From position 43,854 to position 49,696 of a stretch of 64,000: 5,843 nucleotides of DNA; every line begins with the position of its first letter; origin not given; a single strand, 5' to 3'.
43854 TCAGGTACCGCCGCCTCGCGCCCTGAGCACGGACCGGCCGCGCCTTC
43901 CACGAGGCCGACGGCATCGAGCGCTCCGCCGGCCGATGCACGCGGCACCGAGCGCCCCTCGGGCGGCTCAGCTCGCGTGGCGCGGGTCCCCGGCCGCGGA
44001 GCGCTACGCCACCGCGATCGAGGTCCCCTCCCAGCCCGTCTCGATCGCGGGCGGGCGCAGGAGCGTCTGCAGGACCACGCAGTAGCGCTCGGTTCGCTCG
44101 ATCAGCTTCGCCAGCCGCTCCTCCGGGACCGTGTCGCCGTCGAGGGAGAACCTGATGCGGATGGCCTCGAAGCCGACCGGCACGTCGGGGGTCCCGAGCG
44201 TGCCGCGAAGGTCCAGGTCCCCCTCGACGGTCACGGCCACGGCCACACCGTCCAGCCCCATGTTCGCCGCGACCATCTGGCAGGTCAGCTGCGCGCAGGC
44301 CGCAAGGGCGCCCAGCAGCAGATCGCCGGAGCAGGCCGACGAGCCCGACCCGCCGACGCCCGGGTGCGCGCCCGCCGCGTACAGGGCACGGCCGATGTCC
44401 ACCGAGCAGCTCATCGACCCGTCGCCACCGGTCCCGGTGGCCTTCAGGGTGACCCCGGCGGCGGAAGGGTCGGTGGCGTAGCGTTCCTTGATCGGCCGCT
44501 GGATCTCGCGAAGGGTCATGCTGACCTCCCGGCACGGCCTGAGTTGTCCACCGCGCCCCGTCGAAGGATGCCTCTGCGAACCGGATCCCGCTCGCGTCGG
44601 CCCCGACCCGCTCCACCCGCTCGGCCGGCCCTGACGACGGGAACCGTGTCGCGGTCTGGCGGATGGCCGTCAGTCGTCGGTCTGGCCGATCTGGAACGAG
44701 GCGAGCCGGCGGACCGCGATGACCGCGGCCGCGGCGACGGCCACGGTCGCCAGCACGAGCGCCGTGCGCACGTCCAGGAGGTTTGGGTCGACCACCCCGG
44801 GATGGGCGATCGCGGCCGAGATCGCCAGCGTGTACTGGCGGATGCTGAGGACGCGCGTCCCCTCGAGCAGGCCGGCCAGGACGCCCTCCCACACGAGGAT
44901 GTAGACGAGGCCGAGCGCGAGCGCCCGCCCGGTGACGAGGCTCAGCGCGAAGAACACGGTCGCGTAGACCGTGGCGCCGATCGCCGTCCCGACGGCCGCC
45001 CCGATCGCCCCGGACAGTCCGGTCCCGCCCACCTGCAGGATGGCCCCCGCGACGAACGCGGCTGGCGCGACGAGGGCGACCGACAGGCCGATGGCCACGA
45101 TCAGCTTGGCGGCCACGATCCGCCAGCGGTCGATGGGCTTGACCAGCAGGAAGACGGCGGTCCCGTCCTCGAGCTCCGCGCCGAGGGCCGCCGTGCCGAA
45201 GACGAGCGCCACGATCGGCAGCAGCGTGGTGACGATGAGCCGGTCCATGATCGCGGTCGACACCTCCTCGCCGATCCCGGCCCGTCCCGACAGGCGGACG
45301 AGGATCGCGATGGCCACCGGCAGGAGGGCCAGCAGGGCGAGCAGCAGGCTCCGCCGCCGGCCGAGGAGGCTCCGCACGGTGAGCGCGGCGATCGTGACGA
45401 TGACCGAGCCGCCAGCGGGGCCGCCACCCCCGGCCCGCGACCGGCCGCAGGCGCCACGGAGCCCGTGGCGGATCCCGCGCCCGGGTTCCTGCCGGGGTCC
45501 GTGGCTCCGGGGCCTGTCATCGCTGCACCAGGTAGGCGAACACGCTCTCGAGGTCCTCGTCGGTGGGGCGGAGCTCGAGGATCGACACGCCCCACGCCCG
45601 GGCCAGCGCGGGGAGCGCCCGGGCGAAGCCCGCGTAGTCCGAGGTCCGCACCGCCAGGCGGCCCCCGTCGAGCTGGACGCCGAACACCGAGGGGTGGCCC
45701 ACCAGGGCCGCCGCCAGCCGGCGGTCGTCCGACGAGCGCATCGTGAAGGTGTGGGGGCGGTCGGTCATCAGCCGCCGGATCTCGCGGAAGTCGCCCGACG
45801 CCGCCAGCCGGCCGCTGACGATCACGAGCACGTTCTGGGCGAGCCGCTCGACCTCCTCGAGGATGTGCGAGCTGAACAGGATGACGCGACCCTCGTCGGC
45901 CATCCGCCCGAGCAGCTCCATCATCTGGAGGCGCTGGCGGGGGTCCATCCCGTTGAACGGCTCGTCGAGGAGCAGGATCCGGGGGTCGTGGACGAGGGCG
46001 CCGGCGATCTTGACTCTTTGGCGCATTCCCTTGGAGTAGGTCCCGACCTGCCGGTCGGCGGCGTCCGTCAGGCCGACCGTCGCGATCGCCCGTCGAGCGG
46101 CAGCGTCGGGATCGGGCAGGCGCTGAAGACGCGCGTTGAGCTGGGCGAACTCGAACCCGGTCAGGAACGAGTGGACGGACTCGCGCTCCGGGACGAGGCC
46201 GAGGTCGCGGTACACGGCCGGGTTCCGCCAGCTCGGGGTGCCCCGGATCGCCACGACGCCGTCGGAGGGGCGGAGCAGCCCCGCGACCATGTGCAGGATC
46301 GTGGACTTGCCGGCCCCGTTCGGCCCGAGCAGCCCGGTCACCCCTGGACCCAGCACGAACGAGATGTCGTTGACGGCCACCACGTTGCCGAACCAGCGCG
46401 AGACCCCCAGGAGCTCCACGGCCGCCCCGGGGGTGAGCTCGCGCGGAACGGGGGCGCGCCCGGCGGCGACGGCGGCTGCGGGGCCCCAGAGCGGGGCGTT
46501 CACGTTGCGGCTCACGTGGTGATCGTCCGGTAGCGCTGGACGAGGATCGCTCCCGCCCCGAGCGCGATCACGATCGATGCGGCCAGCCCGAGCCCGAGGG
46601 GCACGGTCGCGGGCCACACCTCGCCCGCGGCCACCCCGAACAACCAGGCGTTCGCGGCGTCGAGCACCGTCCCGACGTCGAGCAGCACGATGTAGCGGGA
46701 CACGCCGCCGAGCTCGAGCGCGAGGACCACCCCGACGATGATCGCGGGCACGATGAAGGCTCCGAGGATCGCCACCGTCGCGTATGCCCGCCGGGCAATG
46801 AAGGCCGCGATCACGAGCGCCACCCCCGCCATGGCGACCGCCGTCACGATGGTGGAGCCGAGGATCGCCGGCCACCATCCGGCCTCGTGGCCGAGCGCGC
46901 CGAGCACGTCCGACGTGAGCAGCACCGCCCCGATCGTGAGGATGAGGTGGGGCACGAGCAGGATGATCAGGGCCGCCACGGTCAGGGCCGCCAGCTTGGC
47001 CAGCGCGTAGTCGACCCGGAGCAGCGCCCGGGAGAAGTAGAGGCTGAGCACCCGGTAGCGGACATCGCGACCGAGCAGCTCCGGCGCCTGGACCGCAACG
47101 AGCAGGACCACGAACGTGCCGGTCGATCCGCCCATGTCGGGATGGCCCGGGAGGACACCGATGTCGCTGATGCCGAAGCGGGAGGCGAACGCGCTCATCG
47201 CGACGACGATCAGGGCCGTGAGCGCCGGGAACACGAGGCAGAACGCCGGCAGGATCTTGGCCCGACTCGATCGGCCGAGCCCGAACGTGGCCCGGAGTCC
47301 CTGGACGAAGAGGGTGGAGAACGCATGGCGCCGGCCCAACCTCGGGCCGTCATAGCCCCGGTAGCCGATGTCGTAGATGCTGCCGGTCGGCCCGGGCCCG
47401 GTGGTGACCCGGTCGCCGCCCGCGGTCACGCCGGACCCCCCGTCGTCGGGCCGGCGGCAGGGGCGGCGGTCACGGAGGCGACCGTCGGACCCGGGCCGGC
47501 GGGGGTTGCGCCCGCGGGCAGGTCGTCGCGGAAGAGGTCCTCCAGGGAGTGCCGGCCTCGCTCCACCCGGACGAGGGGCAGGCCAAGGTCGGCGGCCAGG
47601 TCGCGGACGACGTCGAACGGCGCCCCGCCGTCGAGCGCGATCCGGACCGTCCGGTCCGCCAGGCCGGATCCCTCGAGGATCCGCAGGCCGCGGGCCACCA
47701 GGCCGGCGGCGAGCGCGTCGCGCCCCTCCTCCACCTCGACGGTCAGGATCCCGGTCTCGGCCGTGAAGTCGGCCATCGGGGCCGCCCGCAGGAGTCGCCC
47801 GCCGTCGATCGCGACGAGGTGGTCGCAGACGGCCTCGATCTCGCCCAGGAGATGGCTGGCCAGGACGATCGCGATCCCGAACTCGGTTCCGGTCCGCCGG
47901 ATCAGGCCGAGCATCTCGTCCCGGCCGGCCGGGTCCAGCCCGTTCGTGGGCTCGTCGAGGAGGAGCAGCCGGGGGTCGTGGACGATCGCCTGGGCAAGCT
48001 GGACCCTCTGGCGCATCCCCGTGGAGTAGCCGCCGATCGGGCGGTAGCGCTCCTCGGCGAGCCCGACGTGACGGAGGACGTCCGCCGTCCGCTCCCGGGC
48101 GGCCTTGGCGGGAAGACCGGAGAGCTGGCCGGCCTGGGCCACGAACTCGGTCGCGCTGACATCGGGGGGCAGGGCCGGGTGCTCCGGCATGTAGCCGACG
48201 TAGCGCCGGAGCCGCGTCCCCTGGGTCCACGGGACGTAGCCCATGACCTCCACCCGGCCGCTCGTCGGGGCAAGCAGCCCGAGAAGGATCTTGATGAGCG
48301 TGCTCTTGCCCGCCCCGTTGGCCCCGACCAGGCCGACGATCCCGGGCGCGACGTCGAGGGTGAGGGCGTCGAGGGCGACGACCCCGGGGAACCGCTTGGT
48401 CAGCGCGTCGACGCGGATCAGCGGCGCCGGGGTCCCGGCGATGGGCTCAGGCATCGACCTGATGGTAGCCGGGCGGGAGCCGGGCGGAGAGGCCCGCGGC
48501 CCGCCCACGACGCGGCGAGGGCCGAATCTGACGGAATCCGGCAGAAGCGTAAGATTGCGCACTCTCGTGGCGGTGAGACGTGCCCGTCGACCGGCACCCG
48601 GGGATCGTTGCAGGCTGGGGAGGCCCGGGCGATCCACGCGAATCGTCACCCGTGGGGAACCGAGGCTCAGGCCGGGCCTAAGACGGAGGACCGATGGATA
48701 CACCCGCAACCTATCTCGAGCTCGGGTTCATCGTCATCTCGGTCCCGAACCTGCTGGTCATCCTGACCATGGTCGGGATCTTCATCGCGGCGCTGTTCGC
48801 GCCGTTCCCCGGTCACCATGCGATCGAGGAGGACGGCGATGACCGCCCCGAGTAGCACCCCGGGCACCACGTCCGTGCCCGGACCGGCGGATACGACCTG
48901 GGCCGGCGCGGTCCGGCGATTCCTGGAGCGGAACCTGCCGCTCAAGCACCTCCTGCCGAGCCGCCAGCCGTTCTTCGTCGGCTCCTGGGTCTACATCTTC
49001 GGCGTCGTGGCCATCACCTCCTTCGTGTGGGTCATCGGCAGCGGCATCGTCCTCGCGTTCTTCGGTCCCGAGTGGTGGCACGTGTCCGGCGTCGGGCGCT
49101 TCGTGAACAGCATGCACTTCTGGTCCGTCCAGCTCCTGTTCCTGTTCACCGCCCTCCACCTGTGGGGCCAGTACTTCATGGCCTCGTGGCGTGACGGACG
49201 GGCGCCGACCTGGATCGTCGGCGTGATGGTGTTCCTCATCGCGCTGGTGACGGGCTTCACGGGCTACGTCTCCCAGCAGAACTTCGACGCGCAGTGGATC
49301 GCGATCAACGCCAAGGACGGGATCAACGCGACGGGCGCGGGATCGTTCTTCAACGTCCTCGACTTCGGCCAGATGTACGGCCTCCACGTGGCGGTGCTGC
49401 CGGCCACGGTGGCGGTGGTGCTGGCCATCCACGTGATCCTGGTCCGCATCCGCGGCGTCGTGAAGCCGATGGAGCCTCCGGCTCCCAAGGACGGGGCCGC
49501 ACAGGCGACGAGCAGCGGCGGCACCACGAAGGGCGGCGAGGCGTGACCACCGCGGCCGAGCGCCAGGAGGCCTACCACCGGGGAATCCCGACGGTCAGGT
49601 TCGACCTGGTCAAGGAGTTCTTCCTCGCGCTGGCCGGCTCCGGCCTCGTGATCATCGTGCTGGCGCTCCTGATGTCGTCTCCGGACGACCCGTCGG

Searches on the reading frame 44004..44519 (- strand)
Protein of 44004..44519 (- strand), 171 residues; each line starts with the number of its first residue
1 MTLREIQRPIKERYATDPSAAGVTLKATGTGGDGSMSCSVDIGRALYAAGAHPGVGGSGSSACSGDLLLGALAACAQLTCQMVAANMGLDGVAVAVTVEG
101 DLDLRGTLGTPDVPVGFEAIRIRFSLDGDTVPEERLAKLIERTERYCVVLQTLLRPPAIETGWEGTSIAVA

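Call 46: search_protein_families(library=pfam, proteins=[window:44004-44519:-], max_evalue=0.001)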
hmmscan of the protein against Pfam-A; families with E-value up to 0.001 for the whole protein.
window:44004-44519:- (171 aa): 1 family
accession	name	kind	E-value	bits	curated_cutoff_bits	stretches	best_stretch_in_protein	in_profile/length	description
PF02566.24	OsmC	-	4.8e-19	69.1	27.5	1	58-161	2-99/100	OsmC-like protein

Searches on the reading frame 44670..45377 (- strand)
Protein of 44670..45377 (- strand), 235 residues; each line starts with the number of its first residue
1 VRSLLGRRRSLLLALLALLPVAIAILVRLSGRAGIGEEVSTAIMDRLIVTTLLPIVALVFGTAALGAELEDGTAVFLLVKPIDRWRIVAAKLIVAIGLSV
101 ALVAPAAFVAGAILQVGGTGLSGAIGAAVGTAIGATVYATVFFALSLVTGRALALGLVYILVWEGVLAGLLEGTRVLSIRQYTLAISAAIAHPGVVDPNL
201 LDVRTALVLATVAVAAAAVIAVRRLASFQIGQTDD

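Call 47: search_protein_families(library=pfam, proteins=[window:44670-45377:-], max_evalue=0.001)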
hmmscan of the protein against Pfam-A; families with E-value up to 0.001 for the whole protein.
window:44670-45377:- (235 aa): 2 families
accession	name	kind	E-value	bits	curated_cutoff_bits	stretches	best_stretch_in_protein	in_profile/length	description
PF12679.13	ABC2_membrane_2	-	7.1e-11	42.3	27.2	1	42-197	72-246/283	ABC-2 family transporter protein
PF12730.13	ABC2_membrane_4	-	5.9e-08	33.3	27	1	7-145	11-158/179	ABC-2 family transporter protein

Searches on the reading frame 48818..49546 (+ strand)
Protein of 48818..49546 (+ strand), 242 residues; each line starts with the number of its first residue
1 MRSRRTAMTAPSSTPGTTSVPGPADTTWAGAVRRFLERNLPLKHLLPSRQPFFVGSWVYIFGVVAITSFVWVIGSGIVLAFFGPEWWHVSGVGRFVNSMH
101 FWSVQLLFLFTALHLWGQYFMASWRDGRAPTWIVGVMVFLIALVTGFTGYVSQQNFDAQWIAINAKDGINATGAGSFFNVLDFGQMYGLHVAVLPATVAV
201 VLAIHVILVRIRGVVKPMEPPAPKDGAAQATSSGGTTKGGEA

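Call 47: search_protein_families(library=pfam, proteins=[window:48818-49546:+], max_evalue=0.001)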
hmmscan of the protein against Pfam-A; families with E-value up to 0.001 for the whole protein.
window:48818-49546:+ (242 aa): 2 families
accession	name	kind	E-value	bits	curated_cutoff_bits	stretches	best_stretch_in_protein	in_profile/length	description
PF13631.11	Cytochrom_B_N_2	-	4e-09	37.1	27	1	106-217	2-124/169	Cytochrome b(N-terminal)/b6/petB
PF00033.24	Cytochrome_B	-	1.8e-07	31.6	27.2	1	91-210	57-186/189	Cytochrome b/b6/petB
